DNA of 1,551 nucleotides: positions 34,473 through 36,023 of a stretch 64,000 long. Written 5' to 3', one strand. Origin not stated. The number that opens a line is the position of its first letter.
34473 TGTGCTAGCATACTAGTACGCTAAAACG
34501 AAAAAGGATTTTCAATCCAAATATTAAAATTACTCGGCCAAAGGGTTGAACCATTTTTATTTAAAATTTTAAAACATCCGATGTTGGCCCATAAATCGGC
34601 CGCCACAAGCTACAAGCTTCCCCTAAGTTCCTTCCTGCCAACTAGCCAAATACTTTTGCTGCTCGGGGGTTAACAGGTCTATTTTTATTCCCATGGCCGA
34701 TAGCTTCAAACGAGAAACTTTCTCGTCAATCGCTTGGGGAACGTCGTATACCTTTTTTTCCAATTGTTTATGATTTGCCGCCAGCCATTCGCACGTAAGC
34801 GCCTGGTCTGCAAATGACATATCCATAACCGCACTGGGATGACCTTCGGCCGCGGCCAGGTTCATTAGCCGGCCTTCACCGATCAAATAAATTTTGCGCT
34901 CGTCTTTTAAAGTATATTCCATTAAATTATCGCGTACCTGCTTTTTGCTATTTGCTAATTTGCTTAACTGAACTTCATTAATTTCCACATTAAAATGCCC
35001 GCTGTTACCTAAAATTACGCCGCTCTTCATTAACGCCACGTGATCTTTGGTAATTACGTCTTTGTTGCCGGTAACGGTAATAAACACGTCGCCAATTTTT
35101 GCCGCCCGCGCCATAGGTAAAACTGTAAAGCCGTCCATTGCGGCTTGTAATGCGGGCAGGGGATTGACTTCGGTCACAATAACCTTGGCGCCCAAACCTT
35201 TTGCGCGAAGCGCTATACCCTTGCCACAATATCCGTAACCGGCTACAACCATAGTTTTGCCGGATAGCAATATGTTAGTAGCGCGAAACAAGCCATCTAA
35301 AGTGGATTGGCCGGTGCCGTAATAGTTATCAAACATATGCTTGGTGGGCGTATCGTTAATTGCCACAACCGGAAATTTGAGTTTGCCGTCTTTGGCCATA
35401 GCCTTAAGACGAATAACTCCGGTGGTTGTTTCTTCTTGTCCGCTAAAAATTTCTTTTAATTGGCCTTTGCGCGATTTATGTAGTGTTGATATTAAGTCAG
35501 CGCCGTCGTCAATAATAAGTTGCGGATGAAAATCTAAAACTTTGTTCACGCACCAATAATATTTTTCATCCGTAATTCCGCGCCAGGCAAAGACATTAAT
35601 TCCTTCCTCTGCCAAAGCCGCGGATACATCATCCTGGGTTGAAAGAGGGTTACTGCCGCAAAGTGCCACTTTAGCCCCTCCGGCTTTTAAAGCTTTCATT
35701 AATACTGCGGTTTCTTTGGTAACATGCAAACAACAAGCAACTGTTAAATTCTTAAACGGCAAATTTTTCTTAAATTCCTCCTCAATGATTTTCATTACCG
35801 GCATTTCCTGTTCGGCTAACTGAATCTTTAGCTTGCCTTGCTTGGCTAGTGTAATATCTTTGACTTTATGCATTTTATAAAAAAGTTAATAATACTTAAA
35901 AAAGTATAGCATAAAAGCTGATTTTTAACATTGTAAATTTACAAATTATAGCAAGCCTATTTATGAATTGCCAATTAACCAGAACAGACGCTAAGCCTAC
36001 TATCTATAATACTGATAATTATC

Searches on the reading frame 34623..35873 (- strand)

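Call 50: search_protein_families(library=pfam, proteins=[window:34623-35873:-], max_evalue=0.00001)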
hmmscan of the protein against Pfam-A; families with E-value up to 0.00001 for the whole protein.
window:34623-35873:- (416 aa): 4 families
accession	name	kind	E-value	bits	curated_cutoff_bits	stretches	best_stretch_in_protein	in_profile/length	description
PF05221.23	AdoHcyase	-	6e-69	232.9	25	2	2-137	2-142/299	S-adenosyl-L-homocysteine hydrolase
PF00670.27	AdoHcyase_NAD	-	1e-51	175.7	27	1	183-343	1-161/162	S-adenosyl-L-homocysteine hydrolase, NAD binding domain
PF02826.25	2-Hacid_dh_C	-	9.5e-09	35.3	25.1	1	202-296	33-131/178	D-isomer specific 2-hydroxyacid dehydrogenase, NAD binding domain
PF07991.19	KARI_N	-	5.5e-07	29.7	20.6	1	203-305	2-108/165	Acetohydroxy acid isomeroreductase, NADPH-binding domain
